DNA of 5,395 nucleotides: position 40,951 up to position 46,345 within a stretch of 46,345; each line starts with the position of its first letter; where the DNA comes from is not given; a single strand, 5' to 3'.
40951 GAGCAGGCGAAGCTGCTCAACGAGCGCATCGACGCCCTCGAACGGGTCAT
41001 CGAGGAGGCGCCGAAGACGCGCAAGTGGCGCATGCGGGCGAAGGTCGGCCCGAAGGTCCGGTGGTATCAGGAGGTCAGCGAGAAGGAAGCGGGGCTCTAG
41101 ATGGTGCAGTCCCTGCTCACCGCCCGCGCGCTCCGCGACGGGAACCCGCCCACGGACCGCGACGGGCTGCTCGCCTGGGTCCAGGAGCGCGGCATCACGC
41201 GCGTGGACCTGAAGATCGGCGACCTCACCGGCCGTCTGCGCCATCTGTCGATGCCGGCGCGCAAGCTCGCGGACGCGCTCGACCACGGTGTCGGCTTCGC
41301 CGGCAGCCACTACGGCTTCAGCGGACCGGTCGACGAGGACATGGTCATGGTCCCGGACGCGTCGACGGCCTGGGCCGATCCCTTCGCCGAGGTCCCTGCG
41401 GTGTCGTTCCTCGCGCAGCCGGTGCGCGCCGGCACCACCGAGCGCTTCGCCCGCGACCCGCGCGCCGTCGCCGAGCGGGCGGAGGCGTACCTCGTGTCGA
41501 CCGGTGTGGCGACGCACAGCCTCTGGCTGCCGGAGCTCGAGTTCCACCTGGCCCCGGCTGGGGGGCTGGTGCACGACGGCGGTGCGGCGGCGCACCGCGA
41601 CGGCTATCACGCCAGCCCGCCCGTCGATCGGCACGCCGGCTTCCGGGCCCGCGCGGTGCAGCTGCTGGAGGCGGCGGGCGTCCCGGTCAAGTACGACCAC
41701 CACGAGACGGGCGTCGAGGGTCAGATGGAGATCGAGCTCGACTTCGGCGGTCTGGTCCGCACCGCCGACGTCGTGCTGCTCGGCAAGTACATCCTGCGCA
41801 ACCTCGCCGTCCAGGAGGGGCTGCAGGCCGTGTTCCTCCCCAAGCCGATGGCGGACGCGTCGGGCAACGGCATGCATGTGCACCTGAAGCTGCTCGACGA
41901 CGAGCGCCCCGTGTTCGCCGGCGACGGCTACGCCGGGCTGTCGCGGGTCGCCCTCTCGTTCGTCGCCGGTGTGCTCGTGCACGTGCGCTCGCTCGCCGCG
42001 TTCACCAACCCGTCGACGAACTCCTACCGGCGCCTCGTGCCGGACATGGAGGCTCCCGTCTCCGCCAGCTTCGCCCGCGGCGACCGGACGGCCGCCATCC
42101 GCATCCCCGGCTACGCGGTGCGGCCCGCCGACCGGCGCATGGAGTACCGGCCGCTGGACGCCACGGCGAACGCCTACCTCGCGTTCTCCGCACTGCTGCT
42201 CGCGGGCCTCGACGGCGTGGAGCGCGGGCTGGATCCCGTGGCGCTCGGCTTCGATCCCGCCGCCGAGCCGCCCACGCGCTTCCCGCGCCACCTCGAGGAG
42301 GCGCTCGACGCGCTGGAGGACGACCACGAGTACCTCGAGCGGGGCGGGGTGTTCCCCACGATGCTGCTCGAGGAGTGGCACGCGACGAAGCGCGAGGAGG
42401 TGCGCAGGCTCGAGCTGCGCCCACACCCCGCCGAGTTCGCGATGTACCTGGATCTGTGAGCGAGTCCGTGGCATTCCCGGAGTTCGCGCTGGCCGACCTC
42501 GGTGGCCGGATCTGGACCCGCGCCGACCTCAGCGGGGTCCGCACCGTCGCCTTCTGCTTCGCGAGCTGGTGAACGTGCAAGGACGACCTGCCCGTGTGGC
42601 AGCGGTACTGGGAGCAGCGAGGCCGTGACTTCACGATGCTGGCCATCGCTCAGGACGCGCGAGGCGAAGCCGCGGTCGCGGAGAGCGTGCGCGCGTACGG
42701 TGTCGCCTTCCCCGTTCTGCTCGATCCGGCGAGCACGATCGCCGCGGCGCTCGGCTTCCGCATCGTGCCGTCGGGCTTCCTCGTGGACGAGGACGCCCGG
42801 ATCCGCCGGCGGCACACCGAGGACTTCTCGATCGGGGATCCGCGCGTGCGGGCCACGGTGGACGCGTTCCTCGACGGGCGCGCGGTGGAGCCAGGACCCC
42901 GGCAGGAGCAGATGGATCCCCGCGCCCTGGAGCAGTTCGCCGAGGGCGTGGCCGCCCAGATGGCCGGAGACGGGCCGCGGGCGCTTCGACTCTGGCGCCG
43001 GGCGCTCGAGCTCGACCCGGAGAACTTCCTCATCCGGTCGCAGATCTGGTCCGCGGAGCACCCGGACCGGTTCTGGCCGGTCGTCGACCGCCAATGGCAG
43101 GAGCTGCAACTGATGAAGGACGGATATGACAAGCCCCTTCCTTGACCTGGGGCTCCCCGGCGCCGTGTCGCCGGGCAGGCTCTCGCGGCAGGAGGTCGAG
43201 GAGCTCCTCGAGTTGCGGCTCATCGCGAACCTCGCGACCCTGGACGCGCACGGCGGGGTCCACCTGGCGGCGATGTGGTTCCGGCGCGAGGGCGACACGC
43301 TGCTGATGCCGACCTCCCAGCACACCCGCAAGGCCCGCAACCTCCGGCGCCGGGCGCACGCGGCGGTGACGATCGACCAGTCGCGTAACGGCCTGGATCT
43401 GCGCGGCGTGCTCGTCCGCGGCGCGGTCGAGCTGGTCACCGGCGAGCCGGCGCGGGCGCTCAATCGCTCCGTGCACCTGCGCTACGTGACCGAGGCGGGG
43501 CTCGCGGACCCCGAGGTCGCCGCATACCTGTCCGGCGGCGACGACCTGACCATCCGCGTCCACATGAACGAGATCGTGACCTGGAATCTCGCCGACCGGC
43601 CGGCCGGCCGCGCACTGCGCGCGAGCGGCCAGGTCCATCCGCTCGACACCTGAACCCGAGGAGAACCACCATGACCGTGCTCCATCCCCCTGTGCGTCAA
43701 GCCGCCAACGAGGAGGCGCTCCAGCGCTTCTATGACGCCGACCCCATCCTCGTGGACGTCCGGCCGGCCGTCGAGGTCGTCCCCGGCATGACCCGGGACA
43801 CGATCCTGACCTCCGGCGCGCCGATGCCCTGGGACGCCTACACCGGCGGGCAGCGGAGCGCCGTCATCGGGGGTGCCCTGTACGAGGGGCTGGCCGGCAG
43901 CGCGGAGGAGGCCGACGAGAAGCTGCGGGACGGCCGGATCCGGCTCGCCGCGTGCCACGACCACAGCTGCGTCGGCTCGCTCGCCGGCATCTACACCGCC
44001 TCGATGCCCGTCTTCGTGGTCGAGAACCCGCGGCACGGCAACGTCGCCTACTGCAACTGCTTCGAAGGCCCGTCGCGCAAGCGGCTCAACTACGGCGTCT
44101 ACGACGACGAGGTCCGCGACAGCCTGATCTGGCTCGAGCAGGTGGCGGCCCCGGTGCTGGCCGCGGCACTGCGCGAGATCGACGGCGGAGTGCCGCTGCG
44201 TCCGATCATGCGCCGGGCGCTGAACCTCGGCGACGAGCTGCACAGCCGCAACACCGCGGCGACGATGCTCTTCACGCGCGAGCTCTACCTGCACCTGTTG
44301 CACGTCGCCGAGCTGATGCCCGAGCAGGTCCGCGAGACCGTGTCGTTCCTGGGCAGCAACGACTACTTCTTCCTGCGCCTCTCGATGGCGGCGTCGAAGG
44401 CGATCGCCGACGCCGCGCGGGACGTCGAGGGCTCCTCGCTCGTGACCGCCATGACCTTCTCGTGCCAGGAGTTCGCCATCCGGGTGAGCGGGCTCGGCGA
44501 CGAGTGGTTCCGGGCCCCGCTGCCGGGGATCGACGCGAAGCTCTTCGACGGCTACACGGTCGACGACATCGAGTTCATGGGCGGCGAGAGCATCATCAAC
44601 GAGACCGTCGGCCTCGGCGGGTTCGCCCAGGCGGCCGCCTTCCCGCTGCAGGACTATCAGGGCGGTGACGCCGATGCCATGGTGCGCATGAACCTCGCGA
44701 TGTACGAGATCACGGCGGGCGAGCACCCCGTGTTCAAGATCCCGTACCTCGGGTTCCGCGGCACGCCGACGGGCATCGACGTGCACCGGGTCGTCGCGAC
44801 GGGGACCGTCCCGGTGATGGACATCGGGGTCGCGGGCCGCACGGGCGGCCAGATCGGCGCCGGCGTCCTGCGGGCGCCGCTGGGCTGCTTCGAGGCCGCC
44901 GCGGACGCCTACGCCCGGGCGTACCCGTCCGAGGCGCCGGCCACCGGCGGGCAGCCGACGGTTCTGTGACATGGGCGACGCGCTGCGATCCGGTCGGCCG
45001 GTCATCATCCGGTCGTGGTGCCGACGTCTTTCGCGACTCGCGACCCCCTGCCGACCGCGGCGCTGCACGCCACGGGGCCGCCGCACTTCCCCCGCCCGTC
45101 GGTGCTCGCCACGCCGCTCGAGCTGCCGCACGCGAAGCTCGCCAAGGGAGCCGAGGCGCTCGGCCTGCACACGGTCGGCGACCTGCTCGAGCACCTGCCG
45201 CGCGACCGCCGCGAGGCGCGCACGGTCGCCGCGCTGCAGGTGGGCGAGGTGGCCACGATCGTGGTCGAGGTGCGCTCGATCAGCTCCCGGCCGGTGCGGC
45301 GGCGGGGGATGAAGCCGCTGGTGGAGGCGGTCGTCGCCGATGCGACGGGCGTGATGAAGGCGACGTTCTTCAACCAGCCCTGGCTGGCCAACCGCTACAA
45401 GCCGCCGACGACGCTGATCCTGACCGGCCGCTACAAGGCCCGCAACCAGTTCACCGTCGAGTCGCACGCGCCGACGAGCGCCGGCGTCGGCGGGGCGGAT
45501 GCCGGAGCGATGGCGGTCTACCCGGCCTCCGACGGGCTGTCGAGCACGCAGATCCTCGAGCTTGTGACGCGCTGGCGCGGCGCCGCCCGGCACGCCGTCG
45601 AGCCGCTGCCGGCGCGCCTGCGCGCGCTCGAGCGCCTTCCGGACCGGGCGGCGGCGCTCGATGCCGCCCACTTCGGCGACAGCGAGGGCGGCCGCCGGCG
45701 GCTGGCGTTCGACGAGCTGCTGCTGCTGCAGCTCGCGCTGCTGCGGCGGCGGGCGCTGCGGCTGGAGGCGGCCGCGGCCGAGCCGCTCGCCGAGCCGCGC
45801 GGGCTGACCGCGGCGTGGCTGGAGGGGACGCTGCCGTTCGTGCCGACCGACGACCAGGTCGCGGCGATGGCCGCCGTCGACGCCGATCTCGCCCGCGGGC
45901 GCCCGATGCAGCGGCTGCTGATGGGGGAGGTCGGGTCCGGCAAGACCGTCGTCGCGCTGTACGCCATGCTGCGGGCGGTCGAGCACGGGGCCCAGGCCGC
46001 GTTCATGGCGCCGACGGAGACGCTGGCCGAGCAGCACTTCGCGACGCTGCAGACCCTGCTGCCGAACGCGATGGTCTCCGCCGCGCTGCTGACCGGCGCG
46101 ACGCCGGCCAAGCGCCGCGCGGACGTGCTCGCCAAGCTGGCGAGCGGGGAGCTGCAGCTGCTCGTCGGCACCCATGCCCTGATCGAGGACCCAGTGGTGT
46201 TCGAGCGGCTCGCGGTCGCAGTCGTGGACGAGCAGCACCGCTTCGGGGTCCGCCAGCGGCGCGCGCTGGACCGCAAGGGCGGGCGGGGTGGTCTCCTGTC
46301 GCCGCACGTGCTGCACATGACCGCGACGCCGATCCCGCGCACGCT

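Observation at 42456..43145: In-frame TGA exactly at the catalytic cysteine of a ResA/TlpA-like redoxin: candidate selenocysteine (U-x-C) site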

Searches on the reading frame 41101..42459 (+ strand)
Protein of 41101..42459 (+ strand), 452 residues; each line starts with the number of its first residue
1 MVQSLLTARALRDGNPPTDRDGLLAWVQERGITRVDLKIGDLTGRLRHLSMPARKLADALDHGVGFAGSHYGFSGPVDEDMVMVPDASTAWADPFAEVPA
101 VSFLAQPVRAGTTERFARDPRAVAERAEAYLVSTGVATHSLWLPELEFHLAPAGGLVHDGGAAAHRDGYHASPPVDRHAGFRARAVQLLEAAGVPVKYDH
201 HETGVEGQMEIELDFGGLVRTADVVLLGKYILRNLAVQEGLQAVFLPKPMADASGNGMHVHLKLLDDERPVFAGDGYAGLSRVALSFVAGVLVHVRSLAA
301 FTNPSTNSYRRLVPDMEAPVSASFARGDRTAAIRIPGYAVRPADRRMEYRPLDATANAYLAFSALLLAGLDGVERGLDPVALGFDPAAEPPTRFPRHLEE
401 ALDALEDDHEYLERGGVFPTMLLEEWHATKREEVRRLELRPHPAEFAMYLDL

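Call 27: search_protein_families(library=pfam, proteins=[window:41101-42459:+], max_evalue=0.00001)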
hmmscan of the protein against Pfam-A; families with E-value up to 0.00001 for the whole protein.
window:41101-42459:+ (452 aa): 2 families
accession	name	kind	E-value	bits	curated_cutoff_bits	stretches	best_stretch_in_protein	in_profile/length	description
PF00120.29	Gln-synt_C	-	1.8e-87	294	24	1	118-449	2-344/344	Glutamine synthetase, catalytic domain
PF03951.24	Gln-synt_N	-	7.5e-13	48.3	33.4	1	32-105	2-77/82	Glutamine synthetase, beta-Grasp domain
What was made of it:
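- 41101..42459 (+): Upstream GS-like gene (context). Its stop overlaps the redoxin start, which suggests translational coupling. Pfam Gln-synt_C and Gln-synt_N (call 27).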

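Call 60: search_protein_families(library=ncbifam, proteins=[window:41101-42459:+], max_evalue=0.00001)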
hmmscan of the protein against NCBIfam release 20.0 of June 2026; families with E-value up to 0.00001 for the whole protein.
window:41101-42459:+ (452 aa): 4 families
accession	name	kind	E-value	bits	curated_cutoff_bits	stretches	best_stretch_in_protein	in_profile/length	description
TIGR00653.1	GlnA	equivalog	7.2e-106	354.6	429.15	2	162-451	167-462/462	type I glutamate--ammonia ligase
NF007006.0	PRK09469.1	equivalog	5.3e-95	318.7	845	2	160-450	167-467/469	glutamate--ammonia ligase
TIGR03105.1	gln_synth_III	equivalog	1.3e-54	185.4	469.6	1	28-439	6-423/435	type III glutamate--ammonia ligase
NF045547.1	GGputSyn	equivalog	6.7e-53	180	650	1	76-431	69-424/438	gamma-glutamylputrescine synthetase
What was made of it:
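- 41101..42459 (+): NCBIfam hits are below cutoff (call 60).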

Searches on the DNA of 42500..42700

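Call 32: search_rna_families(source=window, start=42500, end=42700, threshold=evalue, max_evalue=10)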
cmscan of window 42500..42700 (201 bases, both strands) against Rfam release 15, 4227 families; matches with E-value up to 10: 2.
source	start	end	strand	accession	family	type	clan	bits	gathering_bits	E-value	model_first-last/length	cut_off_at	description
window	42511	42596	+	RF01720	Pseudomon-Rho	Cis-reg;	-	14.5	45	5.6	1-102/102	no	Pseudomon-Rho RNA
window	42543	42606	-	RF03385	mir-614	Gene; miRNA;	-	14.3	90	9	1-80/80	no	mir-614 microRNA precursor family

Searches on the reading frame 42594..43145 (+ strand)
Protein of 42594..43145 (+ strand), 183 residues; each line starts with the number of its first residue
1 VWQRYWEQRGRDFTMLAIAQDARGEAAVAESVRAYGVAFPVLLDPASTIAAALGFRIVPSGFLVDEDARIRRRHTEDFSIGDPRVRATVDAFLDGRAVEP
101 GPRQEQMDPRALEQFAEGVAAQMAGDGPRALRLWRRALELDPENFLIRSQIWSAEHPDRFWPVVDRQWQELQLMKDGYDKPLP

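Call 52: find_encoding_contigs(protein=window:42594-43145:+, flank=10000, max_places=4)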
Protein window:42594-43145:+ (183 aa): no gene with exactly this product is on record in the collection.
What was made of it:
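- Tried and rejected: The window's 183-aa ORF is not on record in the contig index, so the source genome could not be identified (call 52).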

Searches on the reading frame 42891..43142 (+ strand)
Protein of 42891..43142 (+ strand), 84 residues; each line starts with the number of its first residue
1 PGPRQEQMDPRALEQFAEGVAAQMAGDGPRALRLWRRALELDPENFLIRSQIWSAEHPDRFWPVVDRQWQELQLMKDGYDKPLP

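Call 79: search_solved_structures(query=window:42891-43142:+, max_evalue=1)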
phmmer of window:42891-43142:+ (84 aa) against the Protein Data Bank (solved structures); distinct sequences matched with E-value up to 1: 46.
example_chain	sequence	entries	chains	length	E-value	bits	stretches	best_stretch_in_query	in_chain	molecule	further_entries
9qhb_A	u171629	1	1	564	7e-33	115.8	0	7-55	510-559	Engineered tetratricopeptide repeat protein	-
9qhc_A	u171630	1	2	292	2.3e-17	66.2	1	7-55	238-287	Engineered tetratricopeptide repeat protein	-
8bu0_A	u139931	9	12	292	2.4e-17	66.1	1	7-55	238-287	Consensus tetratricopeptide repeat protein | Crystal structure of an 8-repeat consensus TPR superhelix with Zinc. | Monomer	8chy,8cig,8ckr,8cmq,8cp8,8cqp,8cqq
7obi_A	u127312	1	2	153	8.1e-11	45.2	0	23-46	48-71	CTPR-rv4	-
9gzg_A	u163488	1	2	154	1.8e-10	44.1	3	7-55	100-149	Engineered CTPR protein with glutamic acids for conductivity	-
3kd7_A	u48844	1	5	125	1.6e-08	37.9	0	17-56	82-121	CTPR390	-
2fo7_A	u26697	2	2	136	4.8e-08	36.4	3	7-45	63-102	SYNTHETIC CONSENSUS TPR PROTEIN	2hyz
8ch0_A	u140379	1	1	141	5.3e-08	36.2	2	7-45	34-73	Consensus tetratricopeptide repeat protein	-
1na0_A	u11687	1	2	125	7.8e-08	35.7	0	19-55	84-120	designed protein CTPR3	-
6vfh_A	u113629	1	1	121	2.1e-06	31.1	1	19-48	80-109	T33_dn10A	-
6v8e_A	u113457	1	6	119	4.4e-06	30.1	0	20-55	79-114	Designed protein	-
6vfi_B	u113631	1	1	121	1.2e-05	28.7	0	19-46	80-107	O43_dn18B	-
1na3_A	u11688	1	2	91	7.3e-05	26.2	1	19-55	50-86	designed protein CTPR2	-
5hrz_A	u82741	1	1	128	9.4e-05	25.8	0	19-56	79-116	TPR domain protein 1na0C3_3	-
2wqh_A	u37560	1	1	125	0.00053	23.4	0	19-55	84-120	CTPR3Y3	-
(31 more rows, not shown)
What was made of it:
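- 42903..43142 (+): C-terminal helical module: one TPR-like repeat plus a near-invariant tail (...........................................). PDB consensus-TPR matches (call 79).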

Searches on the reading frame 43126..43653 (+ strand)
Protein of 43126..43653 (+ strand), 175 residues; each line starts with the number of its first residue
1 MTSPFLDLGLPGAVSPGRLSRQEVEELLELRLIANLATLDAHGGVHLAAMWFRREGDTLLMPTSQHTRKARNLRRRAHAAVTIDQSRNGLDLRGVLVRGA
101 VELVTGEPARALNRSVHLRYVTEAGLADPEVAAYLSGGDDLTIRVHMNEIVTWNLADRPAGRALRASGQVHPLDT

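Call 27: search_protein_families(library=pfam, proteins=[window:43126-43653:+], max_evalue=0.00001)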
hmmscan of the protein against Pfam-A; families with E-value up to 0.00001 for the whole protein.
window:43126-43653:+ (175 aa): 2 families
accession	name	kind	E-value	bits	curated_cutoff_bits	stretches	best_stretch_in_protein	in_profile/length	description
PF01243.27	PNPOx_N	-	2.7e-13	50.8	28.1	1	22-127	3-98/120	Pyridoxamine 5'-phosphate oxidase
PF12900.13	Pyridox_ox_2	-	6.3e-08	33.1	27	1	20-118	1-106/140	Pyridoxamine 5'-phosphate oxidase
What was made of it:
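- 43126..43653 (+): Downstream PPOX/F420-type gene (context). It overlaps the redoxin's 3' end by 20 nt. Pfam PNPOx_N (call 27).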

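Call 60: search_protein_families(library=ncbifam, proteins=[window:43126-43653:+], max_evalue=0.00001)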
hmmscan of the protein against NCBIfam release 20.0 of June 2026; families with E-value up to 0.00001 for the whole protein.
window:43126-43653:+ (175 aa): 3 families
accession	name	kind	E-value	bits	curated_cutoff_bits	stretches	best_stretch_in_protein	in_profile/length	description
TIGR03618.1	Rv1155_F420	subfamily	6.6e-17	61.9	79.05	1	25-148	2-123/127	TIGR03618 family F420-dependent PPOX class oxidoreductase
TIGR03666.1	Rv2061_F420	subfamily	1e-07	31.7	84.9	1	33-141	14-118/132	PPOX class F420-dependent oxidoreductase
TIGR04023.1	PPOX_MSMEG_5819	subfamily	3.1e-07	30.3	85.6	0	28-110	9-97/115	PPOX class F420-dependent oxidoreductase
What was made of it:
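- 43126..43653 (+): NCBIfam TIGR03618 is below cutoff (call 60).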

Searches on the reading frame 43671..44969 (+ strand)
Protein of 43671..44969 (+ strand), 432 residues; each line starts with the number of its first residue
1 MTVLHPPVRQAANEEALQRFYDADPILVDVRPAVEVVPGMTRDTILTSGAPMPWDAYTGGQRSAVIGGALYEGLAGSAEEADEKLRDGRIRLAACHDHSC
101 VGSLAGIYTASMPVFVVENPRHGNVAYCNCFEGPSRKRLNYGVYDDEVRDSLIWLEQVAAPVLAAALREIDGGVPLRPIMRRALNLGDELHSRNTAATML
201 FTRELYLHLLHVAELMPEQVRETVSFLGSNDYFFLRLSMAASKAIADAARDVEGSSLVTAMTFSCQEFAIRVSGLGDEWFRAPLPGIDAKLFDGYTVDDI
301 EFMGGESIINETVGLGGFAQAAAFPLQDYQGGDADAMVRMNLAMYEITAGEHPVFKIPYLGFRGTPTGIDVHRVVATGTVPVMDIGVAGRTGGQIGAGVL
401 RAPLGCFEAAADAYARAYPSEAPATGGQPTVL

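Call 27: search_protein_families(library=pfam, proteins=[window:43671-44969:+], max_evalue=0.00001)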
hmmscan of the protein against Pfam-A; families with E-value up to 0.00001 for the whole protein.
window:43671-44969:+ (432 aa): 1 family
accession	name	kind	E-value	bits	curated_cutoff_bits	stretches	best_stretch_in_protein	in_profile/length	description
PF06545.17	AllG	-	2.9e-74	249.7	27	1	90-307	1-215/215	Oxamate carbamoyltransferase subunit AllG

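Call 60: search_protein_families(library=ncbifam, proteins=[window:43671-44969:+], max_evalue=0.00001)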
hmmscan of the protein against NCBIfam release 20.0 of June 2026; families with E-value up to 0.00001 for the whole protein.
window:43671-44969:+ (432 aa): 0 families

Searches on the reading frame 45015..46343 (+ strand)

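Call 27: search_protein_families(library=pfam, proteins=[window:45015-46343:+], max_evalue=0.00001)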
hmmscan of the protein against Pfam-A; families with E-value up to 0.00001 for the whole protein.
window:45015-46343:+ (443 aa): 3 families
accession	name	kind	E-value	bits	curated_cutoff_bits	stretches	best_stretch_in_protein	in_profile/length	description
PF00270.35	DEAD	-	4.3e-20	72.6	26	1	299-440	16-161/167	DEAD/DEAH box helicase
PF04851.21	ResIII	-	2.6e-08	34.4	22.5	1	278-439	5-162/164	Type III restriction enzyme, res subunit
PF17191.10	RecG_wedge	-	3.4e-08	33.7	23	1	47-184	17-155/162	RecG wedge domain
